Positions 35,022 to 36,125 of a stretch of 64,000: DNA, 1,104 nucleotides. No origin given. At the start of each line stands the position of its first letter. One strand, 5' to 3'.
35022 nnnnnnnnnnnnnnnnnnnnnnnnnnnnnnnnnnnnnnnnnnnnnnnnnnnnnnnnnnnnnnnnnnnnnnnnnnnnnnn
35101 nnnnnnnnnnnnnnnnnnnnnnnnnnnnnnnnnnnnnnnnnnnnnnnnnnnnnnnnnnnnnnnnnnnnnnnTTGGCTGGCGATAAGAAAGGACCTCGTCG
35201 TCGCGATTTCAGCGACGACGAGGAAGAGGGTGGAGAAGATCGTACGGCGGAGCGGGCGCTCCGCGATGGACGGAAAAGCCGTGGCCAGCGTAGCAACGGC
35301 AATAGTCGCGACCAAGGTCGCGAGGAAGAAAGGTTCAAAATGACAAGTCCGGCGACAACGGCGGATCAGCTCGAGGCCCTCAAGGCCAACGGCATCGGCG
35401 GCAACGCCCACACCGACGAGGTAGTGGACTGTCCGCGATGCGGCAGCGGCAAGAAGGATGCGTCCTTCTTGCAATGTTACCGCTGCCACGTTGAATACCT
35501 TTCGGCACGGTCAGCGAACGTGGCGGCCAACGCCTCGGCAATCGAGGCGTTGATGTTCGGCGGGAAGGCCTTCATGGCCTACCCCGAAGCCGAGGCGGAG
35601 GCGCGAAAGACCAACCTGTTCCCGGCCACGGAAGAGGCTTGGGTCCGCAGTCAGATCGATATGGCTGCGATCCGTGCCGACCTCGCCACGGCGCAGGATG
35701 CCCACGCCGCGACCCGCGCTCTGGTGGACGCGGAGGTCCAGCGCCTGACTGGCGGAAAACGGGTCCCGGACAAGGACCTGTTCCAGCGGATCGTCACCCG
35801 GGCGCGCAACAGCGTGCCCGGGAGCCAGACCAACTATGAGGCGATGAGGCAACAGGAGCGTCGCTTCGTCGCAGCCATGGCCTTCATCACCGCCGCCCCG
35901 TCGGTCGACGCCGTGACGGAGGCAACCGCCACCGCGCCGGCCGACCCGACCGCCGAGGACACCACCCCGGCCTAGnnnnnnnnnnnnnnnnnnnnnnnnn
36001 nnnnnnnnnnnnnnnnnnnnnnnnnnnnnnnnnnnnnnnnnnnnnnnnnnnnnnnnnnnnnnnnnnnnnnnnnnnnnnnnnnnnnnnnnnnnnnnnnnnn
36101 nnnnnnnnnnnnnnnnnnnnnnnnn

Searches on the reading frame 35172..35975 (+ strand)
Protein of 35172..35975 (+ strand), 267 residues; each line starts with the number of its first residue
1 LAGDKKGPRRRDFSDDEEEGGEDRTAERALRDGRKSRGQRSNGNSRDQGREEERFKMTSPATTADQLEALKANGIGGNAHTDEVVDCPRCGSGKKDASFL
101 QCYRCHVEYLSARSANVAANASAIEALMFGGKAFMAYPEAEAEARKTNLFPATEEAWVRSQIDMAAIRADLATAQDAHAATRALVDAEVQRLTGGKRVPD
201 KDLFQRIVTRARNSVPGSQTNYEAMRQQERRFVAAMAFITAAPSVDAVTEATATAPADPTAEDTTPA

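Call 4: search_protein_families(library=pfam, proteins=[window:35172-35975:+], max_evalue=1)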
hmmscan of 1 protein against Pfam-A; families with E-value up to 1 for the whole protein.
window:35172-35975:+ (267 aa): 1 family
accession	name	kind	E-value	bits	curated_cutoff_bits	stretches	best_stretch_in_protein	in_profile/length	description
PF23451.1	Zn_ribbon_PaaD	-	0.57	10.3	27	0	80-93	10-23/53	PaaD zinc beta ribbon domain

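Call 5: search_protein_families(library=phrogs, proteins=[window:35172-35975:+], max_evalue=1)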
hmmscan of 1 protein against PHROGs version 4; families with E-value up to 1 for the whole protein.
window:35172-35975:+ (267 aa): 0 families

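Call 7: find_homologous_proteins(query=window:35172-35975:+, max_evalue=0.01)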
Query window:35172-35975:+ (267 aa): 1 proteins with E <= 0.01 among 3639 candidates.
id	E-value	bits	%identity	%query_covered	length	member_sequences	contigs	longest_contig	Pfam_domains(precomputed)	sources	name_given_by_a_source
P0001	6.3e-168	574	100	100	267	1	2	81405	-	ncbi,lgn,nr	ncbi:MAG: hypothetical protein HYV65_00605 [Candidatus Spechtbacteria bacterium]|nr:hypothetical pro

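Call 10: find_encoding_contigs(protein=P0001, flank=10000, max_places=10)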
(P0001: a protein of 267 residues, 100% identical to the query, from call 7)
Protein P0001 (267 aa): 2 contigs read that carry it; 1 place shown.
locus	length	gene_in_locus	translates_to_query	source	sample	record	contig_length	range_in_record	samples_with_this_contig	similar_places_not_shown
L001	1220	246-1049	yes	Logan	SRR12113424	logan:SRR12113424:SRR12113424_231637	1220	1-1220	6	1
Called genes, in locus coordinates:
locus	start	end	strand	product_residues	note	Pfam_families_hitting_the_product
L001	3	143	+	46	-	?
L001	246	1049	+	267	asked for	-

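Call 18: search_dna_similar(query=window:35172-35975:+, collection=phages, mode=protein, max_evalue=1)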
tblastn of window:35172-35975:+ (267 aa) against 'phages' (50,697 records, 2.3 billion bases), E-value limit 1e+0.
No match.

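Call 19: search_dna_similar(query=window:35172-35975:+, collection=plasmids, mode=protein, max_evalue=1)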
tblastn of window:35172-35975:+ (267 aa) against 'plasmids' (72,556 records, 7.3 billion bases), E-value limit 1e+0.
No match.

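Call 23: search_protein_representatives(protein=window:35172-35975:+)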
Query: 267 residues. Proteins with E-value up to 0.001 (for the whole library): 1; up to 1e-10: 1; up to 1e-30: 1. The best 1 are listed.
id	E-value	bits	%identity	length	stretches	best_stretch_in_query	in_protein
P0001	2.0e-168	574.4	100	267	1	1-267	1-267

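Call 25: find_related_loci(query=window:35172-35975:+, collection=viral_contigs, flank=5000)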
Query window:35172-35975:+ (267 aa) in viral_contigs; peptide patterns used: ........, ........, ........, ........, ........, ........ (x = any residue, [..] = any of these).
35 stretches matched a pattern, but none encodes a relative of the query by tblastn (E <= 1e-3).

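Call 32: predict_structure(protein=window:35172-35975:+)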
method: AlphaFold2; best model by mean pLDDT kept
length: 267 residues; sequences in the alignment: 1
mean_pLDDT: 58.9   pTM: 0.45
mean pLDDT of the five models: 58.9, 54.7, 50.8, 50.0, 48.3
residues with pLDDT >= 90: 3; 70-90: 68; 50-70: 97; < 50: 99
segments of 3 or more residues with pLDDT < 50: 17-22, 37-68, 73-86, 93-96, 130-135, 145-152, 240-252, 254-256
pLDDT, mean of each block of 10 residues (from residue 1): 56 51 52 49 45 35 45 44 44 56 72 68 57 47 49 57 70 80 88 82 85 83 71 58 44 49 55
secondary structure, 60 per line:
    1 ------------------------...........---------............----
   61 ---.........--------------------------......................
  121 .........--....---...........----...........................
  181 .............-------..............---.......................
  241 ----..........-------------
elements in order: H25-35 H45-56 H64-72 H99-129 H132-135 H139-149 H154-193 H201-214 H218-240 H245-254

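Call 39: find_homologous_proteins(query=A2, max_evalue=0.01)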
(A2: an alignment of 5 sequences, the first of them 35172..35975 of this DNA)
Query A2 (5 sequences) (267 aa, profile of the alignment): 13 proteins with E <= 0.01 among 8000 candidates.
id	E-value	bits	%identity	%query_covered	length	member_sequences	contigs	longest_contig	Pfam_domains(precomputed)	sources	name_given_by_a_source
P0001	1.5e-67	246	100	100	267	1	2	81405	-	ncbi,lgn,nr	ncbi:MAG: hypothetical protein HYV65_00605 [Candidatus Spechtbacteria bacterium]|nr:hypothetical pro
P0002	6.3e-64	234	33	12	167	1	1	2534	-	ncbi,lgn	-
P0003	4.9e-49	185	45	7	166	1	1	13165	-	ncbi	-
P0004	1.7e-46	177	36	5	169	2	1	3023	-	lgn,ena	-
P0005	3.5e-45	173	36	5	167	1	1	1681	-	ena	-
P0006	4.9e-45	172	36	5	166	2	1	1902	-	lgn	-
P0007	1.6e-32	131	36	5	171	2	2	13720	-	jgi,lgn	-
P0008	1.1e-27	116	43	5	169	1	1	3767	-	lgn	-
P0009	1.7e-27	115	36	5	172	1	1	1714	-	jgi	jgi:DNA repair exonuclease SbcCD ATPase subunit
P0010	2.0e-26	111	47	7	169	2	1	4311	-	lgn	-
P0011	2.3e-22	98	36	5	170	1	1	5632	-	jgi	jgi:hypothetical protein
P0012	6.5e-20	90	36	5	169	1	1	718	-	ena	-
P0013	1.5e-18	86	23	39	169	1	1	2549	-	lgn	-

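Call 41: find_encoding_contigs(protein=P0007, flank=6000, max_places=3)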
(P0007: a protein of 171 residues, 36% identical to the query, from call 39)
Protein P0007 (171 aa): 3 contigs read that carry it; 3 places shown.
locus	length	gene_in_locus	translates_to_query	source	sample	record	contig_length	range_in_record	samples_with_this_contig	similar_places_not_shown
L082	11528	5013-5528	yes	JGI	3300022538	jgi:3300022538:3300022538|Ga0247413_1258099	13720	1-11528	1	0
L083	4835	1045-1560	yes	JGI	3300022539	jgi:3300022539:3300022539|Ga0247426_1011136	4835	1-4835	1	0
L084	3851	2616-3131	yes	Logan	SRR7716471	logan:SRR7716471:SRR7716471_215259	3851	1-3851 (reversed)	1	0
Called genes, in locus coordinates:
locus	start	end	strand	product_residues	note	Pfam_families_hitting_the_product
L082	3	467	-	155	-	?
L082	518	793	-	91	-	-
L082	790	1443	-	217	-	PF13483:Lactamase_B_3, PF12706:Lactamase_B_2 (weak)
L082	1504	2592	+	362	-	PF00575:S1, PF23459:S1_RRP5 (faint), PF00575:S1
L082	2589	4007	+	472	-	PF01142:TruD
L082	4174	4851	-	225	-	-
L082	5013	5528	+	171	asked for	-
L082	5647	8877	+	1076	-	PF06480:FtsH_ext (weak), PF14528:LAGLIDADG_3 (faint), PF00004:AAA, PF14890:Intein_splicing, PF00004:AAA, PF17862:AAA_lid_3, PF01434:Peptidase_M41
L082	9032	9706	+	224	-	PF00849:PseudoU_synth_2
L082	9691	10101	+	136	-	PF01245:Ribosomal_L19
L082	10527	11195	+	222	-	-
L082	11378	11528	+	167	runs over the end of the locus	-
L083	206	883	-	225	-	-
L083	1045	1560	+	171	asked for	-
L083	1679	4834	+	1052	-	?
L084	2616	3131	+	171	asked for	-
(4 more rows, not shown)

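Call 42: find_encoding_contigs(protein=P0011, flank=6000, max_places=3)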
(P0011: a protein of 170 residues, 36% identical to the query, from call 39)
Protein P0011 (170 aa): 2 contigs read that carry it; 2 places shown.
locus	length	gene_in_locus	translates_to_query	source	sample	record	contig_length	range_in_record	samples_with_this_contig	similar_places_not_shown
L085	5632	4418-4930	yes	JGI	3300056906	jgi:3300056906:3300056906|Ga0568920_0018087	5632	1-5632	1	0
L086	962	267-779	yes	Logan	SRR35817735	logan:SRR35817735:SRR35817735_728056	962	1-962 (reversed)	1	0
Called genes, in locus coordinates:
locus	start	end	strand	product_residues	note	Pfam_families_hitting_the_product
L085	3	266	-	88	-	?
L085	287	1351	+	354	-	PF00575:S1 (weak), PF23459:S1_RRP5 (faint), PF00575:S1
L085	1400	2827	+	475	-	PF01142:TruD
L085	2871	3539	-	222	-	-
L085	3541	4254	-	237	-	-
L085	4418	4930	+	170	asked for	-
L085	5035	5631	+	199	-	?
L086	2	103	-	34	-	?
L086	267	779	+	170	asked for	-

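Call 45: search_protein_families(library=ncbifam, proteins=[window:35172-35975:+, P0002, P0007], max_evalue=0.1)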
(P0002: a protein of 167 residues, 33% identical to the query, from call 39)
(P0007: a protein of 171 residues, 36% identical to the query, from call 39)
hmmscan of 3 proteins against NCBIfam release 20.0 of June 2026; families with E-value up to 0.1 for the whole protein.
window:35172-35975:+ (267 aa): 1 family
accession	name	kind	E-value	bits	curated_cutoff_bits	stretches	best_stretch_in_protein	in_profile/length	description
NF041434.1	UmoC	subfamily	0.094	12.9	120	0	113-150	44-81/105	UmoC family flagellar biogenesis regulator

P0002 (167 aa): 2 families
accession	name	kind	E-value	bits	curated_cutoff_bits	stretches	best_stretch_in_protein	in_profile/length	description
NF002362.0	PRK01343.1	equivalog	0.0003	20.4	79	1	11-36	17-43/66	DNA gyrase inhibitor YacG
NF033497.1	rubre_like_arch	subfamily_domain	0.093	12.5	32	0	15-34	3-23/34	rubrerythrin-like domain-containing protein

P0007 (171 aa): 0 families

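Call 46: search_protein_families(library=padloc, proteins=[window:35172-35975:+, P0002, P0007], max_evalue=0.1)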
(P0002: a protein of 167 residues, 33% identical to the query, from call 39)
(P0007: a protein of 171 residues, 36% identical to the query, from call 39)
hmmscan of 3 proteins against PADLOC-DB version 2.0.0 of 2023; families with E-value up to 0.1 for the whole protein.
window:35172-35975:+ (267 aa): 0 families

P0002 (167 aa): 3 families
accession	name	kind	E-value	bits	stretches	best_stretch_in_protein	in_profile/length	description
PDLC01444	Cas10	-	0.0055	13.6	1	4-128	261-332/605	CAS-III; effector_LS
PDLC03859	LmuB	-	0.032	11.4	1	13-154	332-437/611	-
PDLC00930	Cas12u1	-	0.066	10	0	13-48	493-527/533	Cas12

P0007 (171 aa): 0 families

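Call 53: find_related_loci(query=A3, collection=viral_contigs, flank=8000)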
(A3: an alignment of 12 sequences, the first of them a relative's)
Query A3 (167 aa) in viral_contigs; peptide patterns used: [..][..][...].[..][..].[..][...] (x = any residue, [..] = any of these).
73 stretches matched a pattern, but none encodes a relative of the query by tblastn (E <= 1e-3).

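Call 57: search_solved_structures(query=window:35172-35975:+, max_evalue=1)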
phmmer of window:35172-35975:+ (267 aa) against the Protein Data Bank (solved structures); distinct sequences matched with E-value up to 1: 1.
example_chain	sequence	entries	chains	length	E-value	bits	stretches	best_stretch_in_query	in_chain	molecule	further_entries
4bts_AY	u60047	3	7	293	0.12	15.3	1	187-267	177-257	40S RIBOSOMAL PROTEIN S6 | RPS6E | eS6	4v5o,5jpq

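Call 58: search_solved_structures(query=A3, max_evalue=1)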
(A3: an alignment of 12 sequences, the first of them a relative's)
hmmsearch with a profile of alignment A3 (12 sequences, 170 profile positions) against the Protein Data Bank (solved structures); distinct sequences matched with E-value up to 1: 7.
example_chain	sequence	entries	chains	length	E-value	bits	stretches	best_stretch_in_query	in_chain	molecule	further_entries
1aps_A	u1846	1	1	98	0.11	16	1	20-57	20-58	ACYLPHOSPHATASE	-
5u51_A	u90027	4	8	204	0.22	15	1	22-83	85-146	Macrophage growth locus A | MglA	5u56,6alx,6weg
4omv_A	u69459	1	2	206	0.22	15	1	22-83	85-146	Macrophage growth locus, subunit A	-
4pur_A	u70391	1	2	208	0.23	14.9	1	22-83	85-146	Macrophage growth locus, subunit A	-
6wmr_M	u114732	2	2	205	0.23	14.9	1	22-83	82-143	Macrophage growth locus, subunit A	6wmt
9hcg_0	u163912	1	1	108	0.79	13.2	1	3-31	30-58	Large ribosomal subunit protein bL32m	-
4py3_A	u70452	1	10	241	0.94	12.9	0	119-155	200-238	Bartonella effector protein (Bep) substrate of VirB T4SS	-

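Call 79: predict_structure(alignment_id=A4)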
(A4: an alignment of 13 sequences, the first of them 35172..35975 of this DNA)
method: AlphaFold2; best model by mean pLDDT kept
length: 267 residues; sequences in the alignment: 13
mean_pLDDT: 67.0   pTM: 0.27
mean pLDDT of the five models: 67.0, 61.3, 60.0, 56.7, 54.7
residues with pLDDT >= 90: 9; 70-90: 119; 50-70: 91; < 50: 48
segments of 3 or more residues with pLDDT < 50: 6-8, 12-22, 37-61, 76-78
pLDDT, mean of each block of 10 residues (from residue 1): 48 46 53 49 43 46 71 58 81 83 89 84 70 62 68 71 84 88 84 76 73 58 74 74 59 57 56
secondary structure, 60 per line:
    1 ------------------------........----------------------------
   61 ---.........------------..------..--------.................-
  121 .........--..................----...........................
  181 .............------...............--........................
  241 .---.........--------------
elements in order: H25-32 H64-72 H103-119 H121-129 H132-149 H154-193 H200-214 H217-241 H245-253
